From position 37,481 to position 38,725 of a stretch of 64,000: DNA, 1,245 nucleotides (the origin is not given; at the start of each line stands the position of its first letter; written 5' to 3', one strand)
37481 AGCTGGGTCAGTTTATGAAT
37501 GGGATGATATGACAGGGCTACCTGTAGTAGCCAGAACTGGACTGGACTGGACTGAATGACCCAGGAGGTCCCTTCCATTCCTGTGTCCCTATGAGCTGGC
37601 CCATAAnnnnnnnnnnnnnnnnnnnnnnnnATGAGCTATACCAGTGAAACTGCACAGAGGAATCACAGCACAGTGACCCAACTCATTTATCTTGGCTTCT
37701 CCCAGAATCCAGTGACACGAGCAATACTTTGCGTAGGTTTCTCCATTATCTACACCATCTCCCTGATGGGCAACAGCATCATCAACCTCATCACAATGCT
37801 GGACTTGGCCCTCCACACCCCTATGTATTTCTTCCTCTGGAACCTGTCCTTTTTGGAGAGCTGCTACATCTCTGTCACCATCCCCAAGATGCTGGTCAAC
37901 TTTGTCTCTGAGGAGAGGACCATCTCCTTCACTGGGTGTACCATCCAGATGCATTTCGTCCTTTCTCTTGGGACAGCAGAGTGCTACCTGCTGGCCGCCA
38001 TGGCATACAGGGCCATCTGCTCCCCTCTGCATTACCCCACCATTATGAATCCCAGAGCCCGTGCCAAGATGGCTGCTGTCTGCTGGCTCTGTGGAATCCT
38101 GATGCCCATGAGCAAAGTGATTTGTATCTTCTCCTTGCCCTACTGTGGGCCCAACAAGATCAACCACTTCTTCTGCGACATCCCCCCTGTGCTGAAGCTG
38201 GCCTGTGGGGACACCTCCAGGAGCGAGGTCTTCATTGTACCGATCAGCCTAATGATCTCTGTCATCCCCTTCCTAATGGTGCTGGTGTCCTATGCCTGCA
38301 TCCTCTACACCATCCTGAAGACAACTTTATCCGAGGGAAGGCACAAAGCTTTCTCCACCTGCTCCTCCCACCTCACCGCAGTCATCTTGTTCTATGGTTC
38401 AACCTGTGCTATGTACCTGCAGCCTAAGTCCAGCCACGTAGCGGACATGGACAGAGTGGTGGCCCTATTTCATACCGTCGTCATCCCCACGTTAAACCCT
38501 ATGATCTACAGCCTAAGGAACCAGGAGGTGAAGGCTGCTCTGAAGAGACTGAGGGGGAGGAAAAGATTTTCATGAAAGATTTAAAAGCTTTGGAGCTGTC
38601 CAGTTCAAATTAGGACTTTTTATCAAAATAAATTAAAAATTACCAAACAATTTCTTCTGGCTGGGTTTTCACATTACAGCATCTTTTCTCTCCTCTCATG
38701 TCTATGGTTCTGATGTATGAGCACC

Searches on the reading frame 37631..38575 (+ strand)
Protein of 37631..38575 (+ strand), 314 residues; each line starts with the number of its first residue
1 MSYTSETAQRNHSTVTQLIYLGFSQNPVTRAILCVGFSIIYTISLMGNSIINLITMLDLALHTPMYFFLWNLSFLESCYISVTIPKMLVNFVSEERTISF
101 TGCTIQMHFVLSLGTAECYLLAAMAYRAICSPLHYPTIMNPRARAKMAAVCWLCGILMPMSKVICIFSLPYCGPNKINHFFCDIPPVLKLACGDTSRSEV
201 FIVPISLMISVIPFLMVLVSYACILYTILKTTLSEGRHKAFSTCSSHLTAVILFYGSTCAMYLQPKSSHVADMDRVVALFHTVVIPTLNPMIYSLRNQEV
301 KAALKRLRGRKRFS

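Call 33: find_encoding_contigs(protein=window:37631-38575:+, flank=10000, max_places=10)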
Protein window:37631-38575:+ (314 aa): 1 contig read that carries it; 1 place shown.
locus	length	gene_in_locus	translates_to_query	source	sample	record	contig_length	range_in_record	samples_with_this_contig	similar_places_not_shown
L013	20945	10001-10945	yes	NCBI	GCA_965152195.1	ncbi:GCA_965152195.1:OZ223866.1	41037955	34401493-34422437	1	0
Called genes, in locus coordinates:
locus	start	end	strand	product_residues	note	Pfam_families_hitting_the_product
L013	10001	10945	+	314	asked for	PF13853:7tm_4, PF00001:7tm_1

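Call 34: find_homologous_proteins(query=window:37631-38575:+, max_evalue=1e-100)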
Query window:37631-38575:+ (314 aa): 64 proteins with E <= 1e-100 among 8000 candidates.
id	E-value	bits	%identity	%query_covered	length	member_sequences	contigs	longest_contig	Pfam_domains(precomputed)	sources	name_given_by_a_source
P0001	3.8e-199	678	98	100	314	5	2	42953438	PF00001.27,PF13853.13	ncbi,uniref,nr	ncbi:olfactory receptor 10A2 [Chelonia mydas]|uniref:Olfactory receptor 10A7 n=1 Tax=Chelonia mydas 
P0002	5.0e-182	622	90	100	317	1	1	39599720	PF00001.27,PF13853.13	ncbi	ncbi:olfactory receptor 10A7-like [Macrochelys suwanniensis]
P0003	9.1e-180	615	89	100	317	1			PF00001.27,PF13853.13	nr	nr:olfactory receptor 10A7-like [Chrysemys picta bellii]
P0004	1.2e-179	614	89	100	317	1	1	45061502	PF00001.27,PF13853.13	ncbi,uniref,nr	ncbi:olfactory receptor 10A7-like [Trachemys scripta elegans]|uniref:olfactory receptor 10A7-like n=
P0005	1.4e-177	607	88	100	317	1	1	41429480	PF00001.27,PF13853.13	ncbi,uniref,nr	ncbi:olfactory receptor 10A7-like [Chelonoidis abingdonii]|uniref:olfactory receptor 10A7-like n=1 T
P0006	7.1e-177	605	88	100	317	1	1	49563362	PF00001.27,PF13853.13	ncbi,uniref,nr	ncbi:olfactory receptor 10A7-like [Mauremys reevesii]|uniref:olfactory receptor 10A7-like n=1 Tax=Ma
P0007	1.6e-175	601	87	100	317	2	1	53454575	PF00001.27,PF13853.13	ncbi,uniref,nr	ncbi:olfactory receptor 10C1-like [Gopherus flavomarginatus]|uniref:olfactory receptor 10C1-like n=1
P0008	4.0e-171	586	84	100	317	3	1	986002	PF00001.27,PF13853.13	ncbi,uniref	ncbi:olfactory receptor 10C1-like [Emydura macquarii macquarii]|uniref:olfactory receptor 10C1-like 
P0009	1.5e-166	571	85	97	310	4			PF00001.27,PF13853.13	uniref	uniref:Olfactory receptor n=1 Tax=Chrysemys picta bellii TaxID=8478 RepID=A0A8C3FQV7_CHRPI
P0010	2.1e-158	545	77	96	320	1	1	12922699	PF00001.27,PF13853.13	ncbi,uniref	ncbi:olfactory receptor 10C1-like [Carettochelys insculpta]|uniref:olfactory receptor 10C1-like n=1 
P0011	2.9e-143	495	71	100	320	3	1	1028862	PF00001.27,PF13853.13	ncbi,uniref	ncbi:olfactory receptor 10A5-like [Pelodiscus sinensis]|uniref:olfactory receptor 10A5-like n=1 Tax=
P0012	4.2e-137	475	44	96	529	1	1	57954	PF00001.27,PF13853.13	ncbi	ncbi:hypothetical protein U0070_025723, partial [Myodes glareolus]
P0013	1.8e-135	469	49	96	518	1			PF10320.16,PF00001.27,PF13853.13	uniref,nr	uniref:olfactory receptor 10A7-like n=1 Tax=Euleptes europaea TaxID=460621 RepID=UPI00254136D1|nr:ol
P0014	2.3e-133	462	72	98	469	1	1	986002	PF00001.27,PF13853.13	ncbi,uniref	ncbi:olfactory receptor 6N1-like [Emydura macquarii macquarii]|uniref:olfactory receptor 6N1-like n=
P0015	1.3e-130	453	69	99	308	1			PF00001.27,PF13853.13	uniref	uniref:Olfactory receptor n=1 Tax=Gopherus evgoodei TaxID=1825980 RepID=A0A8C4WIP1_9SAUR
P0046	2.9e-104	367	71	77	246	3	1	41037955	PF00001.27,PF13853.13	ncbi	ncbi:unnamed protein product, partial [Natator depressus]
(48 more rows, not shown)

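Call 35: find_encoding_contigs(protein=P0001, flank=10000, max_places=3)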
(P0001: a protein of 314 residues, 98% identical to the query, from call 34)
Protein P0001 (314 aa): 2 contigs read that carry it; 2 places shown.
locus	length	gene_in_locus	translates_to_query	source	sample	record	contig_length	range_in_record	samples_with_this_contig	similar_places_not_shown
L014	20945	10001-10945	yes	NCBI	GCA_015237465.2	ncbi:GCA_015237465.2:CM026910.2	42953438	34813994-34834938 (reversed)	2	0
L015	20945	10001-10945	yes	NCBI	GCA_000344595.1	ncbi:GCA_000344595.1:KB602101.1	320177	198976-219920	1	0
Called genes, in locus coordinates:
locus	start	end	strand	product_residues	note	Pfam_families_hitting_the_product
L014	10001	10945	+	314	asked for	PF13853:7tm_4, PF00001:7tm_1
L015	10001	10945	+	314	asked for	PF13853:7tm_4, PF00001:7tm_1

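Call 36: find_encoding_contigs(protein=P0002, flank=10000, max_places=2)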
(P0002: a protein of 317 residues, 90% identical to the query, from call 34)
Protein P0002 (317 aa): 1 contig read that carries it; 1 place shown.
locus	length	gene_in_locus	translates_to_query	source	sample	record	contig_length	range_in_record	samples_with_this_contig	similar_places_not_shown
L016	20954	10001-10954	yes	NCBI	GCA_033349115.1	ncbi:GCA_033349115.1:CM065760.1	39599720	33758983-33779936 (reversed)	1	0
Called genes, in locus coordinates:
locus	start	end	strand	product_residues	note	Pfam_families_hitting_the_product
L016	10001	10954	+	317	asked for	PF13853:7tm_4, PF00001:7tm_1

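Call 37: find_encoding_contigs(protein=P0004, flank=10000, max_places=2)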
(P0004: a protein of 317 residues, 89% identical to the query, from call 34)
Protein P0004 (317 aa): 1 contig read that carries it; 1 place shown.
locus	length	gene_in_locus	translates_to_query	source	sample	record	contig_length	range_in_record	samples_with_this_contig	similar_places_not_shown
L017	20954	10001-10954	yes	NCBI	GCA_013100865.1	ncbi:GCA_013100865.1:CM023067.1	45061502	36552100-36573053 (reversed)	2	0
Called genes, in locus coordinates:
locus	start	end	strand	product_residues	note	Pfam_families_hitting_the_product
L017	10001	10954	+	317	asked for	PF13853:7tm_4, PF00001:7tm_1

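Call 38: find_encoding_contigs(protein=P0005, flank=10000, max_places=2)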
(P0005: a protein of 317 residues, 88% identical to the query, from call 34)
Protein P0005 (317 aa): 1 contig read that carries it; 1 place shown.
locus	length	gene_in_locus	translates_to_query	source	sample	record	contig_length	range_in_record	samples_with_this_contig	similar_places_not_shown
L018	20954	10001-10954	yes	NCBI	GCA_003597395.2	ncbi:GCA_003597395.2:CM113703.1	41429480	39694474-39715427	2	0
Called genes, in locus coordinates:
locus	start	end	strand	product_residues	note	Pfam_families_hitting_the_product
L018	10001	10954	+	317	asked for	PF13853:7tm_4, PF00001:7tm_1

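Call 46: find_encoding_contigs(protein=P0046, flank=10000, max_places=10)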
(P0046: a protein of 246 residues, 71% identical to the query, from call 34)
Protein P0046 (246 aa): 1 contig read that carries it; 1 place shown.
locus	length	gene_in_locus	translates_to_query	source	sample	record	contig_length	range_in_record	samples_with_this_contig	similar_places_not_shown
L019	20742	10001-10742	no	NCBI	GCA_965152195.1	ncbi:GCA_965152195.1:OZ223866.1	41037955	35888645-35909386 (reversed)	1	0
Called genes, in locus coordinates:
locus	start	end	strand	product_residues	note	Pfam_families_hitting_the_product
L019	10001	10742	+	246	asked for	PF13853:7tm_4, PF00001:7tm_1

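Call 52: list_cluster_members(proteins=[P0001, window:37631-38575:+])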
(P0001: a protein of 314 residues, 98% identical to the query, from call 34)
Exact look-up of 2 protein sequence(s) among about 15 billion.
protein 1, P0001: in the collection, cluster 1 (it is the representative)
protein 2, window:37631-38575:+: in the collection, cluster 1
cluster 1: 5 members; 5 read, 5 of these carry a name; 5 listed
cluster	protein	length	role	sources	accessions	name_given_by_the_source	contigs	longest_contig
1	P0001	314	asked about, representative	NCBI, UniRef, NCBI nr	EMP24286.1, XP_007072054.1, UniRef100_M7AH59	olfactory receptor 10A2 [Chelonia mydas] | Olfactory receptor 10A7 n=1 Tax=Chelonia mydas TaxID=8469 RepID=M7AH59_CHEMY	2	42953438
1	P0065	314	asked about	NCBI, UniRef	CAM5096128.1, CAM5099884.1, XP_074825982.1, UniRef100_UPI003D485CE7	unnamed protein product [Natator depressus] | olfactory receptor 10A7-like n=1 Tax=Natator depressus TaxID=27790 RepID=UPI003D485CE7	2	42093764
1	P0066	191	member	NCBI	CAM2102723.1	unnamed protein product [Caretta caretta]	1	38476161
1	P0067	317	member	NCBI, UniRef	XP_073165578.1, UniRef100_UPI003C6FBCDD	LOW QUALITY PROTEIN: olfactory receptor 10A2-like [Lepidochelys kempii] | LOW QUALITY PROTEIN: olfactory receptor 10A2-like n=1 Tax=Lepidochelys kempii TaxID=8472 ...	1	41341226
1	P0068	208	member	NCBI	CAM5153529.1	unnamed protein product [Eretmochelys imbricata]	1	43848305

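Call 53: find_encoding_contigs(protein=P0067, flank=10000, max_places=2)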
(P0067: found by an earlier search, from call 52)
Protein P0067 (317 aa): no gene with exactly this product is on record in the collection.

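Call 54: find_encoding_contigs(protein=P0066, flank=10000, max_places=2)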
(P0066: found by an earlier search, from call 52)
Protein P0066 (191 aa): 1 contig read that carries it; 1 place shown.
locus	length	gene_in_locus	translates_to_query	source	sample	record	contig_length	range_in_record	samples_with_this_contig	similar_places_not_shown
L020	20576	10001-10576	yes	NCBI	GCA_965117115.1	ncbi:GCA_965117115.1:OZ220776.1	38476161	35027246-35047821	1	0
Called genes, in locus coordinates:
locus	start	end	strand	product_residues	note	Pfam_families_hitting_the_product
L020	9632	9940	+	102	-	PF13853:7tm_4, PF00001:7tm_1 (weak)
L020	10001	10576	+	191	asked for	PF00001:7tm_1, PF13853:7tm_4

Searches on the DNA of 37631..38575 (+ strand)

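Call 91: search_rna_families(source=L019, start=11000, end=11200, threshold=evalue, max_evalue=10, show_alignments=2)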
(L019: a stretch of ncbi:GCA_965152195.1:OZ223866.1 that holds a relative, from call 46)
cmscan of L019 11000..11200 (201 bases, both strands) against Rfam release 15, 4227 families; matches with E-value up to 10: 2.
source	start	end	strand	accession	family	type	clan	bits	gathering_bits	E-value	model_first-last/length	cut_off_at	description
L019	11103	11125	-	RF01113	BMV3_UPD-PK3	Cis-reg;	-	17.9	36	2.4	1-23/23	no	Pseudoknot of upstream pseudoknot domain (UPD) of the 3'UTR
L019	11051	11080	+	RF00355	snoR28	Gene; snRNA; snoRNA; CD-box;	-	13.8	45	7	1-78/78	no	Small nucleolar RNA snoR28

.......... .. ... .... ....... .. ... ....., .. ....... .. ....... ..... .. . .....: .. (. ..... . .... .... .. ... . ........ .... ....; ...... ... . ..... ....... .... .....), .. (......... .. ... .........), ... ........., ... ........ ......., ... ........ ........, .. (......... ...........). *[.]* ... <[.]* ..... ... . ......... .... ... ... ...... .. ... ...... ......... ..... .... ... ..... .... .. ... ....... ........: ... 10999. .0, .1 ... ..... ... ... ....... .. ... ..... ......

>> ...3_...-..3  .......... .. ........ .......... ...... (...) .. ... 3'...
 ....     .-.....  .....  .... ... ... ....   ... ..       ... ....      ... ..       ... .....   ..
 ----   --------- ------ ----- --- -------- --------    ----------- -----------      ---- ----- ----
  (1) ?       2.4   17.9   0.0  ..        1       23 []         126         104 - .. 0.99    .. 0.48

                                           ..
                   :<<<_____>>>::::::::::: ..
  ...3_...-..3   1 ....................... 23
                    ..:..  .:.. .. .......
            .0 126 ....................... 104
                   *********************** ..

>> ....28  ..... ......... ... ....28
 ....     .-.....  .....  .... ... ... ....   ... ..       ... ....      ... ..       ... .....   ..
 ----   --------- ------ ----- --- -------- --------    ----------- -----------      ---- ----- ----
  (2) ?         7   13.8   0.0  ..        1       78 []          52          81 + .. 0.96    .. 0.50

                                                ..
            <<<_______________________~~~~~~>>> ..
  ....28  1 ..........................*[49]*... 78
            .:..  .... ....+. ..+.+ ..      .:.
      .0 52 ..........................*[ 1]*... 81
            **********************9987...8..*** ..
